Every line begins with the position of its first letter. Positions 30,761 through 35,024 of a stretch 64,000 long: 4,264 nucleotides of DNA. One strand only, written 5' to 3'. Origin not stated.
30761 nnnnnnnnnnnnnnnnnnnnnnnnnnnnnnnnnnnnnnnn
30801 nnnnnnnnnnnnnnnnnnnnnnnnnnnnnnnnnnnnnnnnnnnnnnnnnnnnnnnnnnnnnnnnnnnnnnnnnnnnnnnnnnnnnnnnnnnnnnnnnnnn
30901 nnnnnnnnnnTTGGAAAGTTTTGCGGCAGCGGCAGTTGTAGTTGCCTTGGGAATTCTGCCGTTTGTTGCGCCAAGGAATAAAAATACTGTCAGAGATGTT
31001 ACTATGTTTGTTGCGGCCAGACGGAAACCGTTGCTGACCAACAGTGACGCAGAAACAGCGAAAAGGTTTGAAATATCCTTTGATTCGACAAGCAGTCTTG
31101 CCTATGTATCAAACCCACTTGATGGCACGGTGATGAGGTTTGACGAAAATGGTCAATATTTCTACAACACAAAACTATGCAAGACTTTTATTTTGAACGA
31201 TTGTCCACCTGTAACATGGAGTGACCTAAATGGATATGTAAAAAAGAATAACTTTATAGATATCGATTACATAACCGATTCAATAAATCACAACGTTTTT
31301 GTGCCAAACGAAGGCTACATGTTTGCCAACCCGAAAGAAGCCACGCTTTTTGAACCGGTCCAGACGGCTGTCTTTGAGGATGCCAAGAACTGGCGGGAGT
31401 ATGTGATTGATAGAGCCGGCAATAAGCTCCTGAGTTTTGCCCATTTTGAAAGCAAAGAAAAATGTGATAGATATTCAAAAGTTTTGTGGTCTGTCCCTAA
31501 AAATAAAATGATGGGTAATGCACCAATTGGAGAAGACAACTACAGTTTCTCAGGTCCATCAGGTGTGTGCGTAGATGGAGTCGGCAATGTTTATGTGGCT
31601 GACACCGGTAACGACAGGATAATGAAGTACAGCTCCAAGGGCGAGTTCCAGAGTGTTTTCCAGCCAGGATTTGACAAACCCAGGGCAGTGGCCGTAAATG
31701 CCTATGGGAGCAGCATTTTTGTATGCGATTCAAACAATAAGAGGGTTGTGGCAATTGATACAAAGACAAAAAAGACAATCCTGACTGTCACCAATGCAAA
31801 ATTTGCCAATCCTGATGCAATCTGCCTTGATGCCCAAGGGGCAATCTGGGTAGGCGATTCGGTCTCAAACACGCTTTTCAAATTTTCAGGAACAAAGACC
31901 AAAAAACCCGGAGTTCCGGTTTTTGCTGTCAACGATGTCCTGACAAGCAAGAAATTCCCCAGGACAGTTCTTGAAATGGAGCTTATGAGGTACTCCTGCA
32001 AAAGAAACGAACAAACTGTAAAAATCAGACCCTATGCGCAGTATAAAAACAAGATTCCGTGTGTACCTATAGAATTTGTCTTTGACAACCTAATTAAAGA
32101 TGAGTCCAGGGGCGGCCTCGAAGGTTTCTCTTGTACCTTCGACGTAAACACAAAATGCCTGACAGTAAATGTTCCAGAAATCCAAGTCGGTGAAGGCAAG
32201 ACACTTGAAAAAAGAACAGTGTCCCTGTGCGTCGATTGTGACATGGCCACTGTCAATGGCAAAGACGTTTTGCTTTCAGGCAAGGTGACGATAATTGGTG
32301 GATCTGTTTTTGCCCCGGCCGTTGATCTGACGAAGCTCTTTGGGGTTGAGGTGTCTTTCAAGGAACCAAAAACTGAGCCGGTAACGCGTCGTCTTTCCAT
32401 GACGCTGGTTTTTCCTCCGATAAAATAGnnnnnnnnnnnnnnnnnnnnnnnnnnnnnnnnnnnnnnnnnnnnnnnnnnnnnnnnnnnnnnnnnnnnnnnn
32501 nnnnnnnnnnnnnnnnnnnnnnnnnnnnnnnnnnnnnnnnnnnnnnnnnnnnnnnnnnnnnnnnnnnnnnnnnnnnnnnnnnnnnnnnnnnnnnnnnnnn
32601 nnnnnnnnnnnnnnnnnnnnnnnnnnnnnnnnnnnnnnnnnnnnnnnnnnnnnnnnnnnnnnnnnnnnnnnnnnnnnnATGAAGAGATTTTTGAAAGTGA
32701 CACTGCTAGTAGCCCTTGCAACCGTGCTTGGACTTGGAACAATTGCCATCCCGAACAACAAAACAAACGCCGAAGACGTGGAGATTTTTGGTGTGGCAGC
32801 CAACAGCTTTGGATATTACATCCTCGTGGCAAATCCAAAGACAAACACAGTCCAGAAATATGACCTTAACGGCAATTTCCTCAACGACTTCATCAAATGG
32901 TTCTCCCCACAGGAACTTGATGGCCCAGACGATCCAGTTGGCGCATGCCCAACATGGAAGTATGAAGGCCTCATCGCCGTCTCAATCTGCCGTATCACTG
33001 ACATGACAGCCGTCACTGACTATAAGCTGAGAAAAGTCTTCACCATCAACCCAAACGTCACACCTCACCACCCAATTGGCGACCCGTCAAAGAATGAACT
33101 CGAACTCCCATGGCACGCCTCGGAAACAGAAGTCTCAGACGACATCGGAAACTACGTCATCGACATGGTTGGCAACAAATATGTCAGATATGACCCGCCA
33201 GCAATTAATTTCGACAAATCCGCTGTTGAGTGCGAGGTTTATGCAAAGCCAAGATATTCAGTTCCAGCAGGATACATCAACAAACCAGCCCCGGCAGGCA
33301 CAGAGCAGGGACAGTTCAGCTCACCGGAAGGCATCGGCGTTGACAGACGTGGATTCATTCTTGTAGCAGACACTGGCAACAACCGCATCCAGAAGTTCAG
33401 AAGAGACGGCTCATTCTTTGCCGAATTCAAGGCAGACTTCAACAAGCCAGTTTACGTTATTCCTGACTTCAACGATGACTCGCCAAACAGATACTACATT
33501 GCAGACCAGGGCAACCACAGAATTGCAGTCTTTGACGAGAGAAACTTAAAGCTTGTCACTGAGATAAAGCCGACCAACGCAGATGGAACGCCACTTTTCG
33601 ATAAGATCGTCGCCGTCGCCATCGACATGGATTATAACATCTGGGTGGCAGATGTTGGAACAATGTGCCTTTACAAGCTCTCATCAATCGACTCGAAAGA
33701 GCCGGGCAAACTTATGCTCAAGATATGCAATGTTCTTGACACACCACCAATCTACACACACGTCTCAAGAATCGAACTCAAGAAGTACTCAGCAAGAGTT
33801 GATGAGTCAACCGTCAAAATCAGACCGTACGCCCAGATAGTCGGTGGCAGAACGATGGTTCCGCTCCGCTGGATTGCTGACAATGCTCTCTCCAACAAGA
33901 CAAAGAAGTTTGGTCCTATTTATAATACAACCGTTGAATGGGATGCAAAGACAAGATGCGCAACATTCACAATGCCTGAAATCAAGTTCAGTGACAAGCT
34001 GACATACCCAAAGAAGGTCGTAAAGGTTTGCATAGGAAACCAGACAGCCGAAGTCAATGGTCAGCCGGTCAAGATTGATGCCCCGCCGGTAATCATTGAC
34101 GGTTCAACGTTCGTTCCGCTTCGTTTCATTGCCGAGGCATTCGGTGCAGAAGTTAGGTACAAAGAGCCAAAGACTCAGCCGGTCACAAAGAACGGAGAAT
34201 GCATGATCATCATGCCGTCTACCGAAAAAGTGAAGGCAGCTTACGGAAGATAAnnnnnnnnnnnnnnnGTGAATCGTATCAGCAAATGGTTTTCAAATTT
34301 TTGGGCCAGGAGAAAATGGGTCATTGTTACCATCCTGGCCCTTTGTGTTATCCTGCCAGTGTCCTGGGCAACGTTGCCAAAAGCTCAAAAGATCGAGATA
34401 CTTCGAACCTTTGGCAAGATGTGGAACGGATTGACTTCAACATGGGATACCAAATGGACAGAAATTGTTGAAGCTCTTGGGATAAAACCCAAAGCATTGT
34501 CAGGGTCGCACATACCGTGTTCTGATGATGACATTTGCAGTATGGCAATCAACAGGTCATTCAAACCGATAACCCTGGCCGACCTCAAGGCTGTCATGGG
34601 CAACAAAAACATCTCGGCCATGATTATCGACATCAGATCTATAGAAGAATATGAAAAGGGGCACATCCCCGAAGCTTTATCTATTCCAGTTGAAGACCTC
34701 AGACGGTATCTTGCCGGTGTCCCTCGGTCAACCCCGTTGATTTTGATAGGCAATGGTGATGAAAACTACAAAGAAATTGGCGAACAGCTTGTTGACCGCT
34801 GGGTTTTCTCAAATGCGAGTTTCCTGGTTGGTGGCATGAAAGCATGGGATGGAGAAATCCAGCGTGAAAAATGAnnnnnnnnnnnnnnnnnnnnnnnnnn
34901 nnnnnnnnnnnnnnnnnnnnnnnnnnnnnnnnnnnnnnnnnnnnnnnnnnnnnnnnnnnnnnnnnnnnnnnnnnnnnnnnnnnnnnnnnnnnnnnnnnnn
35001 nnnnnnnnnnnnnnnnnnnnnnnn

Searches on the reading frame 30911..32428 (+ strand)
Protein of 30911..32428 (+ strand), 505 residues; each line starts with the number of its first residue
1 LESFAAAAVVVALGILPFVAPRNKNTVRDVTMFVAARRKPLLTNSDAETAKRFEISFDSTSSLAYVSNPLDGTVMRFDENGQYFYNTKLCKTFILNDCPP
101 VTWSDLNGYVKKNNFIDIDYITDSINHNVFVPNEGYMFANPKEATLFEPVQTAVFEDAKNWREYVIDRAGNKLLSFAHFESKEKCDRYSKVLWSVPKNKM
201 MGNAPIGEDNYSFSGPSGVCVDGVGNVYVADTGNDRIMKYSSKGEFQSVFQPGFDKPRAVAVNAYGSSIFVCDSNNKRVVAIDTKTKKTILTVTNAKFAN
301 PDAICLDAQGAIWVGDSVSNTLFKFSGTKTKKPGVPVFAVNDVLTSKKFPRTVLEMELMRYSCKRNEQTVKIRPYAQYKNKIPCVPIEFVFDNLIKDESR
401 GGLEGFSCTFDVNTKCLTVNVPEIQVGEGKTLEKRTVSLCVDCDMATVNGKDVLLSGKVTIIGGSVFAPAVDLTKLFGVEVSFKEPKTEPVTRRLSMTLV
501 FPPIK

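Call 65: search_protein_families(library=pfam, proteins=[window:30911-32428:+], max_evalue=0.001)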
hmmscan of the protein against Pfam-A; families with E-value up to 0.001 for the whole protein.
window:30911-32428:+ (505 aa): 4 families
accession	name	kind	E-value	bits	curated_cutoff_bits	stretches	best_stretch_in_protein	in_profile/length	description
PF01436.27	NHL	-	7e-13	48.4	20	1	213-237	1-25/28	NHL repeat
PF08450.18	SGL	-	2.4e-08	34.3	26.3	1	254-325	133-210/246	SMP-30/Gluconolactonase/LRE-like region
PF07833.16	Cu_amine_oxidN1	-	5.7e-06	26.7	24.2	0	432-485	48-101/108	Copper amine oxidase N-terminal domain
PF24684.1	Vgb_lyase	-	0.0005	19.4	50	1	214-316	181-282/290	Virginiamycin B lyase family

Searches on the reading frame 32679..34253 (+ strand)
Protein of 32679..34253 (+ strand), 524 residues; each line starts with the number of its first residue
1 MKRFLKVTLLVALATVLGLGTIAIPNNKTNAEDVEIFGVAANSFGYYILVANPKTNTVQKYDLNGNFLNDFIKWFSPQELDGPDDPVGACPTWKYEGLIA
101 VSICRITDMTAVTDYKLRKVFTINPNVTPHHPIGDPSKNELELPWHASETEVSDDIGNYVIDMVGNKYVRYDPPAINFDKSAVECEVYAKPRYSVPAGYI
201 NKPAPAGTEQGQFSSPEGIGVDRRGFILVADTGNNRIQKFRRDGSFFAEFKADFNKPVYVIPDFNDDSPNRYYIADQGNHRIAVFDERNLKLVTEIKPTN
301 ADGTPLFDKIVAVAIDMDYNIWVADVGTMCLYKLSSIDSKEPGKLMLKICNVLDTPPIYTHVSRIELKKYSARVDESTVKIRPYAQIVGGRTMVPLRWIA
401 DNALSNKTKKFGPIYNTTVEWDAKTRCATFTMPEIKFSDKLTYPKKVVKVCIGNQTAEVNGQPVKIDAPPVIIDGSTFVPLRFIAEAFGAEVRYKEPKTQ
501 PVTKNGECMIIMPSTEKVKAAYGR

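Call 65: search_protein_families(library=pfam, proteins=[window:32679-34253:+], max_evalue=0.001)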
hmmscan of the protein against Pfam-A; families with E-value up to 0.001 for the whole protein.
window:32679-34253:+ (524 aa): 2 families
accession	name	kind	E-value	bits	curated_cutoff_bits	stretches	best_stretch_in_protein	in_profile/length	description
PF07833.16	Cu_amine_oxidN1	-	1.4e-27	96.2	24.2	2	374-498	2-103/108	Copper amine oxidase N-terminal domain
PF01436.27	NHL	-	4.1e-14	52.2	20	1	213-240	1-28/28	NHL repeat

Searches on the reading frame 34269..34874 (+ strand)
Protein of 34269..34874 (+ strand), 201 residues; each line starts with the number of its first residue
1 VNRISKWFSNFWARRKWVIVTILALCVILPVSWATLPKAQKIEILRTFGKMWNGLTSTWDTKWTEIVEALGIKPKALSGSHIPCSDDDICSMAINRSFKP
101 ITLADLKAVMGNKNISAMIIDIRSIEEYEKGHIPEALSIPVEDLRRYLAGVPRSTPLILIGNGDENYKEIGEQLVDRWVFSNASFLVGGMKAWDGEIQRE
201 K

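Call 65: search_protein_families(library=pfam, proteins=[window:34269-34874:+], max_evalue=0.001)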
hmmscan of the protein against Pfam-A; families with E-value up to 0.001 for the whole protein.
window:34269-34874:+ (201 aa): 1 family
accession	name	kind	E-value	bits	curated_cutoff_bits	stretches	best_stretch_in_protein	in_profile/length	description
PF00581.25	Rhodanese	-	1.1e-11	45.5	22.2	1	103-194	2-100/102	Rhodanese-like domain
